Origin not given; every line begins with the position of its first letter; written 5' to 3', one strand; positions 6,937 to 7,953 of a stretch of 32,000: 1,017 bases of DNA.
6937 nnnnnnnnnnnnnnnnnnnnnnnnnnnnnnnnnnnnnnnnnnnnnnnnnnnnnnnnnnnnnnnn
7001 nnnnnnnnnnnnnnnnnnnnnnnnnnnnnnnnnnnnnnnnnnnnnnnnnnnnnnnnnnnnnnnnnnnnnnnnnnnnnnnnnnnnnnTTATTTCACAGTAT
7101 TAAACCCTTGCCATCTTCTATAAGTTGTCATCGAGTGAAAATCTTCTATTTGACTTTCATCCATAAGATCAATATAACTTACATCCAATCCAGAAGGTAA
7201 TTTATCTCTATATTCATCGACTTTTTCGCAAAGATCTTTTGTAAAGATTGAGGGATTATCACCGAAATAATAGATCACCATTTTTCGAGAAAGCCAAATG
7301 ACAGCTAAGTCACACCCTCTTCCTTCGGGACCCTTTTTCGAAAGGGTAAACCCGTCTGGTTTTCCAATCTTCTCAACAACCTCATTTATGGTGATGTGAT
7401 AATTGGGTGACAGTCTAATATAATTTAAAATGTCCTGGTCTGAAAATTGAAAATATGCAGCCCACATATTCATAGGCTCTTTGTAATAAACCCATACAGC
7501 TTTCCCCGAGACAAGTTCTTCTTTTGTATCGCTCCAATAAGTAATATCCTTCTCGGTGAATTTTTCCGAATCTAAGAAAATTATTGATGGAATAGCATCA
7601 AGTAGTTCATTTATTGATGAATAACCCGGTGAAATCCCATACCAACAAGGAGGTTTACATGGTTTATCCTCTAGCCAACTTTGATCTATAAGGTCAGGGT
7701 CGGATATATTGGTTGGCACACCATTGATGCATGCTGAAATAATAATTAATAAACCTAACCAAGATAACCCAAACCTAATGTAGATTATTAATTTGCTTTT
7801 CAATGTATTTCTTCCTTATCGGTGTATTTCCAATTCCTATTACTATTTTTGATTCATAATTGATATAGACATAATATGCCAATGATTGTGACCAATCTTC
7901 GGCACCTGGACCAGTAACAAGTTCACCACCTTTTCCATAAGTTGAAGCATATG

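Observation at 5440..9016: Tandem duplicate metallopeptidase cassettes: ~914 bp identical, then the toxin tail and immunity gene diverge together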

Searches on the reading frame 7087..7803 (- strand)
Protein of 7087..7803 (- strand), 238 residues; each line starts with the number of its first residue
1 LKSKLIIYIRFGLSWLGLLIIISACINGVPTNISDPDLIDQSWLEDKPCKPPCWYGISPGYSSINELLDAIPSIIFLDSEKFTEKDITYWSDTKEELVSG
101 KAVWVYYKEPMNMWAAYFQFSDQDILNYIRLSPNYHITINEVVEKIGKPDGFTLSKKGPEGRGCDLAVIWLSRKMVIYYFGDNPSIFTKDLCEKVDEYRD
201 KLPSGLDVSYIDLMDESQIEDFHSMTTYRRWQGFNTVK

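Call 7: search_protein_families(library=pfam, proteins=[window:7087-7803:-], max_evalue=0.01)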
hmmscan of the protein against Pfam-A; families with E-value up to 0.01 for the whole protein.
window:7087-7803:- (238 aa): 0 families

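Call 30: find_homologous_proteins(query=window:7087-7803:-, max_evalue=0.001)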
Query window:7087-7803:- (238 aa): 1 proteins with E <= 0.001 among 137 candidates.
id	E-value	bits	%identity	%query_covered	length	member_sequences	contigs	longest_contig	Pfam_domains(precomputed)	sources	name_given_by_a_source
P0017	9.5e-162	554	100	100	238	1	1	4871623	-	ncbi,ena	-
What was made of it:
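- Tried and rejected: It found only itself (call 30).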

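Call 79: search_protein_families(library=ncbifam, proteins=[window:7087-7803:-], max_evalue=0.01)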
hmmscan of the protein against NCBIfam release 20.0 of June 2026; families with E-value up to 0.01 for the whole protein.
window:7087-7803:- (238 aa): 0 families

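Call 80: search_protein_families(library=padloc, proteins=[window:7087-7803:-], max_evalue=0.01)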
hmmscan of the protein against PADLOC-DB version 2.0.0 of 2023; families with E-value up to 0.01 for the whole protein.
window:7087-7803:- (238 aa): 0 families
